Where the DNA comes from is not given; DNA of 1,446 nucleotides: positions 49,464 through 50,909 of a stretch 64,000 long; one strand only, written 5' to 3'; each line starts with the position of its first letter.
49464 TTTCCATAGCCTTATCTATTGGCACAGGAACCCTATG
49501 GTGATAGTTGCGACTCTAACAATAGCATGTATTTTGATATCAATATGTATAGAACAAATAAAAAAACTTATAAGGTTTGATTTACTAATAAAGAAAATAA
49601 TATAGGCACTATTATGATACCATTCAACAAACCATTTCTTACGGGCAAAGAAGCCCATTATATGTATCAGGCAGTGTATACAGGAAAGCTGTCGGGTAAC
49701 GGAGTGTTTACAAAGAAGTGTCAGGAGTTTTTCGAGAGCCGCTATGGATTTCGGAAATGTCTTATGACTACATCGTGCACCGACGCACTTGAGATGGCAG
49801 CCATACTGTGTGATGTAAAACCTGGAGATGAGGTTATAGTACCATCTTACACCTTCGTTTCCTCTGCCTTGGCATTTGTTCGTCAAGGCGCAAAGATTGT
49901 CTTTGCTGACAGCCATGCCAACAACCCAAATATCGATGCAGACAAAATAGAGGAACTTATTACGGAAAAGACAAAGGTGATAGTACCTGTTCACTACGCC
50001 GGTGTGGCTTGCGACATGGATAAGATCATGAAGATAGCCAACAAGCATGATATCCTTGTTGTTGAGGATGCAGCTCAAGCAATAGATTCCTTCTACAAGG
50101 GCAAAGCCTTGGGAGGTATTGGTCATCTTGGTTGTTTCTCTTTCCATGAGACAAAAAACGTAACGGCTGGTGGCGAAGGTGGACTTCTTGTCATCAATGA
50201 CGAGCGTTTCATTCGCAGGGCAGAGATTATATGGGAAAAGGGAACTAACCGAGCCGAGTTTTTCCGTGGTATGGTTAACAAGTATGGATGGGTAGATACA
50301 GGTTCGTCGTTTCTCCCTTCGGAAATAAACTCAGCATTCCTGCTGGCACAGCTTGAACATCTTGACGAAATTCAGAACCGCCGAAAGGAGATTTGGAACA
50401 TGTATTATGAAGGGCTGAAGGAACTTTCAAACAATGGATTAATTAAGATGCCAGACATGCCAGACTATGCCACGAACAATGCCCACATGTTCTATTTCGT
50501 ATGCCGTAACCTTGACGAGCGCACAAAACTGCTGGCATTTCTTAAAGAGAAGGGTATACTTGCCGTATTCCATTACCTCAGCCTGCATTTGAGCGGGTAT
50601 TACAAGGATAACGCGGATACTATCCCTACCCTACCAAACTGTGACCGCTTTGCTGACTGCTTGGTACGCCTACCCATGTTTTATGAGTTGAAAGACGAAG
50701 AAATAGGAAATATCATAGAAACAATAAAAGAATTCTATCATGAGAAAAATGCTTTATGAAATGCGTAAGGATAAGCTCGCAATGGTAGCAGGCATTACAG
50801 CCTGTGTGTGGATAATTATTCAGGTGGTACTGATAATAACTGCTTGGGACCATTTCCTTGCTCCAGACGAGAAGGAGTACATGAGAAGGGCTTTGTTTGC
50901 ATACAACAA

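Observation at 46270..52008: Arn/Gtr-style undecaprenyl-phosphate surface-modification operon apparently rewired to a dTDP-4-amino-4,6-dideoxyhexose donor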

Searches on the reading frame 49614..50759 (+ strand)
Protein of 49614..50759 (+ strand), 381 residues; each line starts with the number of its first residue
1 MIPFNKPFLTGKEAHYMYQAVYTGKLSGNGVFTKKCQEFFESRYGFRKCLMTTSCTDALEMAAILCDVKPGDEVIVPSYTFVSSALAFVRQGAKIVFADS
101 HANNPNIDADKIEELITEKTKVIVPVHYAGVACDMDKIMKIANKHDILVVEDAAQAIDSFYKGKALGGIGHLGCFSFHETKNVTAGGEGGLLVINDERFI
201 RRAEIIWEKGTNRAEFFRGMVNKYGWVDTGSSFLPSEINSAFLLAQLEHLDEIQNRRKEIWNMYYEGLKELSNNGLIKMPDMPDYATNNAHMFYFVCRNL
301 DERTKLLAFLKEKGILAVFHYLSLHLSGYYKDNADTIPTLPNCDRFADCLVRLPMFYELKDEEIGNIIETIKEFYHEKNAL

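Call 3: search_protein_families(library=pfam, proteins=[window:49614-50759:+], max_evalue=0.1)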
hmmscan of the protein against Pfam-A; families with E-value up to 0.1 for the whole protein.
window:49614-50759:+ (381 aa): 6 families
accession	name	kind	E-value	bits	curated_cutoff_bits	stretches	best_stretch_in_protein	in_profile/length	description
PF01041.23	DegT_DnrJ_EryC1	-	1.8e-89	301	19.8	1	14-371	8-359/360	DegT/DnrJ/EryC1/StrS aminotransferase family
PF00266.25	Aminotran_5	-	1.7e-11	44.1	21.5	1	48-315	63-333/371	Aminotransferase class-V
PF00155.27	Aminotran_1_2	-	3.1e-11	43.5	19.7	1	32-154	47-187/361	Aminotransferase class I and II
PF01053.26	Cys_Met_Meta_PP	-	9.8e-05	21.5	27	1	47-154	68-175/381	Cys/Met metabolism PLP-dependent enzyme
PF01276.26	OKR_DC_1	-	0.0087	15.3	27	1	33-154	68-205/417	Orn/Lys/Arg decarboxylase, major domain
PF01212.27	Beta_elim_lyase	-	0.0096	15.7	27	1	34-197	35-214/288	Beta-eliminating lyase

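Call 4: search_protein_families(library=ncbifam, proteins=[window:49614-50759:+], max_evalue=0.1)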
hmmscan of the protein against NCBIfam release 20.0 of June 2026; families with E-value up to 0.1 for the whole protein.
window:49614-50759:+ (381 aa): 53 families (the best 25 are shown)
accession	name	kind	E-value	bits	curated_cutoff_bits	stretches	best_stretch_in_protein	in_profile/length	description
NF008687.0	PRK11706.1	equivalog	1.1e-173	577.2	375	1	1-375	1-374/375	dTDP-4-amino-4,6-dideoxygalactose transaminase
TIGR02379.1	ECA_wecE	subfamily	5.1e-157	522.5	434.85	1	1-375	1-375/376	dTDP-4-amino-4,6-dideoxy-D-glucose transaminase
TIGR03588.1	PseC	equivalog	3.5e-63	213.8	423.5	1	26-373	25-378/380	UDP-4-amino-4,6-dideoxy-N-acetyl-beta-L-altrosamine transaminase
NF008658.2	PRK11658.1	equivalog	3.7e-62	210.2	631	1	2-374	5-376/379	UDP-4-amino-4-deoxy-L-arabinose aminotransferase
TIGR04181.1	NHT_00031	hypoth_equivalog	9.6e-56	189.2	420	1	2-354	1-357/359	LegC family aminotransferase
TIGR04427.1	PLP_DesI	equivalog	4.1e-38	131.5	650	1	25-372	46-380/390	dTDP-4-dehydro-6-deoxyglucose aminotransferase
NF011936.0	PRK15407.1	equivalog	6.2e-36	124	423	2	9-203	44-244/440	lipopolysaccharide biosynthesis protein RfbH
NF006569.0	PRK09082.1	subfamily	2.7e-09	36.6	420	1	33-152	77-202/386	methionine aminotransferase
NF041364.1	GntC_guanitoxin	equivalog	3.8e-09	35.9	415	1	49-153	63-174/356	guanitoxin biosynthesis PLP-dependent (S)-gamma-hydroxy-L-arginine cyclodehydratase GntC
NF005816.0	PRK07682.1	equivalog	3.8e-09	35.7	620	1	48-155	92-205/390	aminotransferase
TIGR01979.1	sufS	subfamily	6.6e-09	35.1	475.1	1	36-157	71-200/403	SufS family cysteine desulfurase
NF005817.0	PRK07683.1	equivalog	1.4e-08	33.8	575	1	28-152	66-200/387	aminotransferase A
NF005588.0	PRK07309.1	equivalog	5.2e-08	32.2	576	1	12-153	53-206/391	pyridoxal phosphate-dependent aminotransferase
NF004621.0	PRK05957.1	equivalog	8.2e-08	31.4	498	1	15-155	58-202/389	pyridoxal phosphate-dependent aminotransferase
NF005855.0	PRK07777.1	equivalog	1.5e-07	31.1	553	1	48-153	91-203/391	pyridoxal phosphate-dependent aminotransferase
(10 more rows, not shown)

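Call 63: search_solved_structures(query=window:49614-50759:+, max_evalue=1e-30, show_alignments=1)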
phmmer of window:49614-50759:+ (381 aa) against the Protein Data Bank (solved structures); distinct sequences matched with E-value up to 1e-30: 35.
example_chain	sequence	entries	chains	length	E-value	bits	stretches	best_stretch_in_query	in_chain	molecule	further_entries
4piw_A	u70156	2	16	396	7.4e-130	436.5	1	1-374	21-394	TDP-4-keto-6-deoxy-D-glucose transaminase family protein | dTDP-4-amino-4,6-dideoxygalactose transaminase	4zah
6blg_A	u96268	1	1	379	2.3e-127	428.3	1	1-371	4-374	dTDP-4-amino-4,6-dideoxygalactose transaminase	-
3frk_A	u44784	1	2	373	4.9e-51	177.1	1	17-374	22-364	QdtB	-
7b0d_A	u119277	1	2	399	4e-50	174.1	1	38-379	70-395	Glutamine--scyllo-inositol transaminase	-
4lc3_A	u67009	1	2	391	4.1e-46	160.9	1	3-374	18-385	Putative UDP-4-amino-4-deoxy-l-arabinose--oxoglutarate aminotransferase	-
3bn1_A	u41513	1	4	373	1.3e-45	159.2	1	6-302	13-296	Perosamine synthetase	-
3dr7_A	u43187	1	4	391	1.5e-45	159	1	6-302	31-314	Putative perosamine synthetase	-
3dr4_A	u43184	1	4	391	8.9e-45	156.5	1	6-302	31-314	Putative perosamine synthetase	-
7n63_A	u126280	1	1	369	1.5e-44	155.7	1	51-376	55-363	Putative aminotransferase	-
5u1z_A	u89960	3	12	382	1.4e-43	152.5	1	28-369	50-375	Putative aminotransferase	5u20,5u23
7b0m_AAA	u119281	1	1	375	1.5e-43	152.4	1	6-271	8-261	Sugar aminotransferase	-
8sng_A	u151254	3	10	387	4.5e-43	150.9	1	2-371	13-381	UDP-4-amino-4-deoxy-L-arabinose--oxoglutarate aminotransferase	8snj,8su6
5u21_A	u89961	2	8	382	9.6e-43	149.8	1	28-369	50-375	Putative aminotransferase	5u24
3uwc_A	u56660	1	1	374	1.6e-42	149.1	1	35-379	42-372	Nucleotide-sugar aminotransferase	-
1mdo_A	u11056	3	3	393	2.9e-41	144.9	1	2-372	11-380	ArnB aminotransferase | UDP-4-amino-4-deoxy-L-arabinose--oxoglutarate aminotransferase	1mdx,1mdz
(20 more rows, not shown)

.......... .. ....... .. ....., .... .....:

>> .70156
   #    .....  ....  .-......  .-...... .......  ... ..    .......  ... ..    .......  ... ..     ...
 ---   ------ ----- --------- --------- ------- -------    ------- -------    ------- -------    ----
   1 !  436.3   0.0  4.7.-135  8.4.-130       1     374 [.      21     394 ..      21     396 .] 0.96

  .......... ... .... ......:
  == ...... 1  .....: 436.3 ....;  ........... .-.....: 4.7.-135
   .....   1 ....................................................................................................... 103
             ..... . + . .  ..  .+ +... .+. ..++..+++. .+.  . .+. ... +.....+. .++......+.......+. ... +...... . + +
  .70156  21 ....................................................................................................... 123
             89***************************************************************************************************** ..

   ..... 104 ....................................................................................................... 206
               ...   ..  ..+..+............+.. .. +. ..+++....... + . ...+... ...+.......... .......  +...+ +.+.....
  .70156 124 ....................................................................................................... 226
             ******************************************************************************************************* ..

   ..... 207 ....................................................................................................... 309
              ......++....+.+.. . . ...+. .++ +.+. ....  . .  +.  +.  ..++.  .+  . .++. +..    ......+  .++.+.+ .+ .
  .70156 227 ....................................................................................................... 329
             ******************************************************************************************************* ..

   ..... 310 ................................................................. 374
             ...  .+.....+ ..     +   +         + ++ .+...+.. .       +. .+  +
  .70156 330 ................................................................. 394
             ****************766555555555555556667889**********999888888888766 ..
